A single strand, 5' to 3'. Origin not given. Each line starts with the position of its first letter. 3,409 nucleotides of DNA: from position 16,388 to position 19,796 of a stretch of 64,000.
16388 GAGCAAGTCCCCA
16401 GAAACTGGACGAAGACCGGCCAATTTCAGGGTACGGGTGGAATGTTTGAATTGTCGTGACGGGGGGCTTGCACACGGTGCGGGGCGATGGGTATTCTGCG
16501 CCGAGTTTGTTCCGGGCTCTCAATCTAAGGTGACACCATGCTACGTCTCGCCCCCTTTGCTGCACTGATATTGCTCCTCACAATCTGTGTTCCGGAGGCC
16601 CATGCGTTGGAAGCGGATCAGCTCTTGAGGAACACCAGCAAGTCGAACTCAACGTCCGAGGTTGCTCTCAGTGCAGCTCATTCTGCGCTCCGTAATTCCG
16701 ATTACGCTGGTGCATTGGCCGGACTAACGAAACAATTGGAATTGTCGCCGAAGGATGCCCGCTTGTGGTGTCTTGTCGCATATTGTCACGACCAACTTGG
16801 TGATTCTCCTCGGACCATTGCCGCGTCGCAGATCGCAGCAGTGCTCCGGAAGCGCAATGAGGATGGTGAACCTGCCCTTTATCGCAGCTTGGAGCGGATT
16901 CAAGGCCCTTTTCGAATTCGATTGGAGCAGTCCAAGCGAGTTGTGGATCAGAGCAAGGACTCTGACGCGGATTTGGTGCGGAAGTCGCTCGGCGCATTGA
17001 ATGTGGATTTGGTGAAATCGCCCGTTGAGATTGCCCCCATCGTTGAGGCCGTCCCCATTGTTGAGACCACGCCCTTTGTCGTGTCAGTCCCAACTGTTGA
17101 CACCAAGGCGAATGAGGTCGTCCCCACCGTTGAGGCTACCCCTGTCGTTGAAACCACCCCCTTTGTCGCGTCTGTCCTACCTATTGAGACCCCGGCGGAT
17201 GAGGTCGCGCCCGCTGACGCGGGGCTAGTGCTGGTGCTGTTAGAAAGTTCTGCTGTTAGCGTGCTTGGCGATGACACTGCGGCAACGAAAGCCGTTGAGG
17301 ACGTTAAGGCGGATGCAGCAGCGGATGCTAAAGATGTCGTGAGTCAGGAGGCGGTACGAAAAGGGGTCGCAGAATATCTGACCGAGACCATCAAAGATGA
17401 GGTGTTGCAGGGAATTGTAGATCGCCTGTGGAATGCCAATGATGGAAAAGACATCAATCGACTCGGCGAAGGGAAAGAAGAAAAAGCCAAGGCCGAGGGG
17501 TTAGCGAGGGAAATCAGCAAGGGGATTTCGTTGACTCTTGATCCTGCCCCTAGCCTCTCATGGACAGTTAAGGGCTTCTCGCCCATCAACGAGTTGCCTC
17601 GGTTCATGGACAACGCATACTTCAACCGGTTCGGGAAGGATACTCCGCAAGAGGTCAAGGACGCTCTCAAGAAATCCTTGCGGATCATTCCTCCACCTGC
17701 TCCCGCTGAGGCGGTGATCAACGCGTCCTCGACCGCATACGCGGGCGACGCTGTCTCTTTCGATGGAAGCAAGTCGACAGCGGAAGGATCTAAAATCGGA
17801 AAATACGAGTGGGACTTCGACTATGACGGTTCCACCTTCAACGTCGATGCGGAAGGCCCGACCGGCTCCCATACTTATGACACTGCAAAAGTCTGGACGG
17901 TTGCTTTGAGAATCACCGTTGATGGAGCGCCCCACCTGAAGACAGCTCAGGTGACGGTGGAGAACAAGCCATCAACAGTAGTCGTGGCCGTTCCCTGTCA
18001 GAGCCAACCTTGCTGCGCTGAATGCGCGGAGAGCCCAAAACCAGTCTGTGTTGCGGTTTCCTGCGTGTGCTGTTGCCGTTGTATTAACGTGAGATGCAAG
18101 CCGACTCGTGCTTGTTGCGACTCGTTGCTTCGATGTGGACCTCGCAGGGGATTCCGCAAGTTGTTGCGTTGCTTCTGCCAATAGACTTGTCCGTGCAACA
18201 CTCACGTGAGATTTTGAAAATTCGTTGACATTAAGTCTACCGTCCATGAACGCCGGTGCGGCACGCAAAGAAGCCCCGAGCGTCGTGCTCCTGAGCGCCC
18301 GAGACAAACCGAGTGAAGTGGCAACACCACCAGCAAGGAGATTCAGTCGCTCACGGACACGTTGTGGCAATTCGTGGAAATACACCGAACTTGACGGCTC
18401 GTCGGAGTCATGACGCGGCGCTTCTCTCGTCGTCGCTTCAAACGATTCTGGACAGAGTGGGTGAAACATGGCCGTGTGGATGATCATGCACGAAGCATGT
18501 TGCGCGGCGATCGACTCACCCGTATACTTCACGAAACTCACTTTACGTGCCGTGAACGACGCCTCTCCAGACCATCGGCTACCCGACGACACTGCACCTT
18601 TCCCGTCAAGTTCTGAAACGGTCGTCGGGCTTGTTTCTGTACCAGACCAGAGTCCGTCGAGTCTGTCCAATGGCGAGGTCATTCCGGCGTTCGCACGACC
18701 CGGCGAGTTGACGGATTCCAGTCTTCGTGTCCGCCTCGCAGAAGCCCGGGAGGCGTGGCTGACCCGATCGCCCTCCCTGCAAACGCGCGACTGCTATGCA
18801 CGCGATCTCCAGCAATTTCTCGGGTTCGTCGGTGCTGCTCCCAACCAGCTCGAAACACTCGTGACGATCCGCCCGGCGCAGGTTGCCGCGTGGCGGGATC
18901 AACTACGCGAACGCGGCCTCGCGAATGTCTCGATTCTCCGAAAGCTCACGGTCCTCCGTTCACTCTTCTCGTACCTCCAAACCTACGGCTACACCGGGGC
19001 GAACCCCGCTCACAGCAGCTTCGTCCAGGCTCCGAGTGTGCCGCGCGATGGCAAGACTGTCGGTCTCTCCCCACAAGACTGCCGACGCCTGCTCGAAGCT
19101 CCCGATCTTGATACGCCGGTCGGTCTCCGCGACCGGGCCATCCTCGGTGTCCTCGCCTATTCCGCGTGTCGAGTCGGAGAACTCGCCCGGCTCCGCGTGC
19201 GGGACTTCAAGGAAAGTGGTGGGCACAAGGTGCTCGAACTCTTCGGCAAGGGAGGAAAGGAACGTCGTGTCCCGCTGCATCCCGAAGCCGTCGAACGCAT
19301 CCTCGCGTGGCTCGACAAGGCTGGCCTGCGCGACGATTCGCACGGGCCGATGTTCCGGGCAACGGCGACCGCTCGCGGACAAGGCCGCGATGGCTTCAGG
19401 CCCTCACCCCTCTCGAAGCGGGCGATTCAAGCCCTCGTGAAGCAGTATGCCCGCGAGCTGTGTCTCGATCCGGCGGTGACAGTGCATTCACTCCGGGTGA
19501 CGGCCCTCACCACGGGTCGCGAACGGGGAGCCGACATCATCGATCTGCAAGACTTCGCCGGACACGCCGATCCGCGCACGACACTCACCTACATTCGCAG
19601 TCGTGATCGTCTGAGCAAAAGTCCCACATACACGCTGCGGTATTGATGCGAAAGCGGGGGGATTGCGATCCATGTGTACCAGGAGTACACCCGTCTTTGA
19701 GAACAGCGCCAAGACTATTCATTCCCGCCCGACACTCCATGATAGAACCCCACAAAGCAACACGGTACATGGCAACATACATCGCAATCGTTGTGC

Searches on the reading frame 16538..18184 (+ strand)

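Call 64: search_protein_families(library=pfam, proteins=[window:16538-18184:+], max_evalue=0.001)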
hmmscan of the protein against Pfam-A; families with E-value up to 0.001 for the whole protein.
window:16538-18184:+ (548 aa): 1 family
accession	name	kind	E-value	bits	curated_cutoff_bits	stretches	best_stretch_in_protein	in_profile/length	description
PF18911.6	PKD_4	-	9e-11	42.1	27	1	391-474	6-85/85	PKD domain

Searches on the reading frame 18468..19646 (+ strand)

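Call 64: search_protein_families(library=pfam, proteins=[window:18468-19646:+], max_evalue=0.001)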
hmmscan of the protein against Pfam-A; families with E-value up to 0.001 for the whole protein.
window:18468-19646:+ (392 aa): 2 families
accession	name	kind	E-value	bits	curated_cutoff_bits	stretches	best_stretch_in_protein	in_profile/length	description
PF00589.27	Phage_integrase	-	6.9e-25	88.2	27.1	1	200-380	3-170/172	Phage integrase family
PF02899.23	Phage_int_SAM_1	-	4e-09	37.1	22.3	1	97-170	9-79/83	Phage integrase, N-terminal SAM-like domain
